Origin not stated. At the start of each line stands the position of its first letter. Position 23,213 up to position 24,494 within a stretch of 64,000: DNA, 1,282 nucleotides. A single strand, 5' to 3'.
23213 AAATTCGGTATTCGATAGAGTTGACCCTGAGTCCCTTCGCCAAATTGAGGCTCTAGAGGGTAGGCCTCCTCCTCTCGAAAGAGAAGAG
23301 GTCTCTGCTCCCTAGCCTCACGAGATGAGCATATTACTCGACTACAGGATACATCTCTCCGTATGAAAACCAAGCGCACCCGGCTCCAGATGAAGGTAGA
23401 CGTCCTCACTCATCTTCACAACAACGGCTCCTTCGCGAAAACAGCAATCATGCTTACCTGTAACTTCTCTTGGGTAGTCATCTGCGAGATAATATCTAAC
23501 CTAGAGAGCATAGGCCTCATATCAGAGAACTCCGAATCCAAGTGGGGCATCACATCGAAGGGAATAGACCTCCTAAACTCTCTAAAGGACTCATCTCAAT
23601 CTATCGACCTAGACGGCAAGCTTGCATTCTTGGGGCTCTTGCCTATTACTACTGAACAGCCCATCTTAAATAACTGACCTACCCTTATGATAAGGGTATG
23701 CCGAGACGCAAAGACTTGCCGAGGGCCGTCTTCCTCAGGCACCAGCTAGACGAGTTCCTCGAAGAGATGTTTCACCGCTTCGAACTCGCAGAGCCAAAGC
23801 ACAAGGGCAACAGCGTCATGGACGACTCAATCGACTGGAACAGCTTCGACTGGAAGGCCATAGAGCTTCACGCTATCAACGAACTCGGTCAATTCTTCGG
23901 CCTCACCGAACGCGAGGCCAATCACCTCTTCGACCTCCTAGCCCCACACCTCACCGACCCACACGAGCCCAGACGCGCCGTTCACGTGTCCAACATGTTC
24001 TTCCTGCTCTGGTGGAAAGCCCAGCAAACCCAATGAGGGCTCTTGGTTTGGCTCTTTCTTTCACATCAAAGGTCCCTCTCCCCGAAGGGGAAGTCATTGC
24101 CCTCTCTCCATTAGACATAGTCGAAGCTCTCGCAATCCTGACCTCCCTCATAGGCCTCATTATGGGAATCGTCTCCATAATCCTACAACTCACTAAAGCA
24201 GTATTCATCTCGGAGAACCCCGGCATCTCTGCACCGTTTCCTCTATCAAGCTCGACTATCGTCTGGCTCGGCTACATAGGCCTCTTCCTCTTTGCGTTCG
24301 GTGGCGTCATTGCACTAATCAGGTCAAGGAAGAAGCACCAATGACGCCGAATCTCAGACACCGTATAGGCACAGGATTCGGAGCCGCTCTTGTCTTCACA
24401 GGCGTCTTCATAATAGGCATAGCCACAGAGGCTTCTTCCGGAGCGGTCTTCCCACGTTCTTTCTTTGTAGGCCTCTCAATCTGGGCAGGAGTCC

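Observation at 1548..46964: Recurring palindromic operator CTTA-N3-TAAG immediately upstream of at least five genes, next to wHTH regulators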

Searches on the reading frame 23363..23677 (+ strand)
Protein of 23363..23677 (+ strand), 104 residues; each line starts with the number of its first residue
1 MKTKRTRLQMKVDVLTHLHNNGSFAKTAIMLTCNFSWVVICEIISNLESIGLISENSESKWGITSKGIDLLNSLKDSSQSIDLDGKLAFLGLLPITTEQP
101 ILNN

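Call 13: search_protein_families(library=pfam, proteins=[window:23363-23677:+], max_evalue=0.01)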
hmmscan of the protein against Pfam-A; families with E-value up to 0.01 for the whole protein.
window:23363-23677:+ (104 aa): 1 family
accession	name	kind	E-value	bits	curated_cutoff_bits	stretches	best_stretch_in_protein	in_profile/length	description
PF14947.12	HTH_45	-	1.4e-12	47.8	25.5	1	4-77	1-72/77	Winged helix-turn-helix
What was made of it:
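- On HTH_45 (PF14947, Sso10a-like) for protein 23363: 47.8 bits, E 1.4e-12, covering residues 4-77 (call 13).
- Checked: 23363 is a Pfam HTH_45 protein (call 13).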

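Call 45: search_solved_structures(query=window:23363-23677:+, max_evalue=1)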
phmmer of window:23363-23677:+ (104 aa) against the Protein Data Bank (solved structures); distinct sequences matched with E-value up to 1: 1.
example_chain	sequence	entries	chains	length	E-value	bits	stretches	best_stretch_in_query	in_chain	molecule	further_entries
1r7j_A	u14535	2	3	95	0.69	13.4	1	5-77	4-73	Conserved hypothetical protein Sso10a | Sso10a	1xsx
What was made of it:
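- On HTH_45 (PF14947, Sso10a-like) for protein 23363: There is a weak PDB match to Sso10a (call 45).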

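Call 62: search_protein_families(library=pfam, alignment_id=A1, max_evalue=0.01)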
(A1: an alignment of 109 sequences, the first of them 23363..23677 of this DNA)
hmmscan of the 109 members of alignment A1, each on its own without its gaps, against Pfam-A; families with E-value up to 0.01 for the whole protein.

A. member 1, window:23363-23677:+ (104 aa): 1 family
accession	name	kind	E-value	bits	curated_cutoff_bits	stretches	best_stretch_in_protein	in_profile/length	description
PF14947.12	HTH_45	-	1.4e-12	47.8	25.5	1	4-77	1-72/77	Winged helix-turn-helix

B. families by the number of members that match (of 109 scanned): 18 families
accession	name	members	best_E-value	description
PF14947.12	HTH_45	1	1.4e-12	Winged helix-turn-helix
PF10686.14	YAcAr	1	5.8e-09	YspA, cpYpsA-related SLOG family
PF13456.12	RVT_3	1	2.8e-06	Reverse transcriptase-like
PF02026.21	RyR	1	0.00025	RyR domain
PF05185.22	PRMT5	1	0.00045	PRMT5 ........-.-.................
PF23548.1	Zn_ribbon_FGT1_2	1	0.00046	FORGETTER1 second zinc ribbon domain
PF00684.25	DnaJ_CXXCXGXG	1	0.00092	DnaJ central domain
PF00004.35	AAA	1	0.0013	ATPase family associated with various cellular activities (AAA)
PF12159.13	DUF3593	1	0.0014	Protein of unknown function (DUF3593)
PF11268.13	DUF3071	1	0.0019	Protein of unknown function (DUF3071)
PF03203.19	MerC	1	0.0019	MerC mercury resistance protein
PF18439.7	zf_UBZ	1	0.0021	Ubiquitin-Binding Zinc Finger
PF20599.3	DUF6796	1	0.0027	Family of unknown function (DUF6796)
PF01564.23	Spermine_synth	1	0.0032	Spermine/spermidine synthase domain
PF04893.22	Yip1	1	0.0046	Yip1 domain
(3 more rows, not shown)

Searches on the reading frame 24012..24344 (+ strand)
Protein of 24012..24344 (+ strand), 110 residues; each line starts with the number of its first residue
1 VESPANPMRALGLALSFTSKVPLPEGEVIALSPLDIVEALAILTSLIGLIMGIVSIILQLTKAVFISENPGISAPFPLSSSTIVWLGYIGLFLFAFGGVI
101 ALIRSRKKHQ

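Call 21: search_protein_families(library=pfam, proteins=[window:24012-24344:+], max_evalue=0.05)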
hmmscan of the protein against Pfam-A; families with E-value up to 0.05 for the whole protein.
window:24012-24344:+ (110 aa): 2 families
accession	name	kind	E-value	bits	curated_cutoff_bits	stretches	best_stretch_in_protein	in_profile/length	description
PF13858.11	DUF4199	-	0.011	16.6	32.3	1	48-109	3-56/165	Protein of unknown function (DUF4199)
PF04290.18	DctQ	-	0.044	14.1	28.3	1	33-105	58-129/132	Tripartite ATP-independent periplasmic transporters, DctQ component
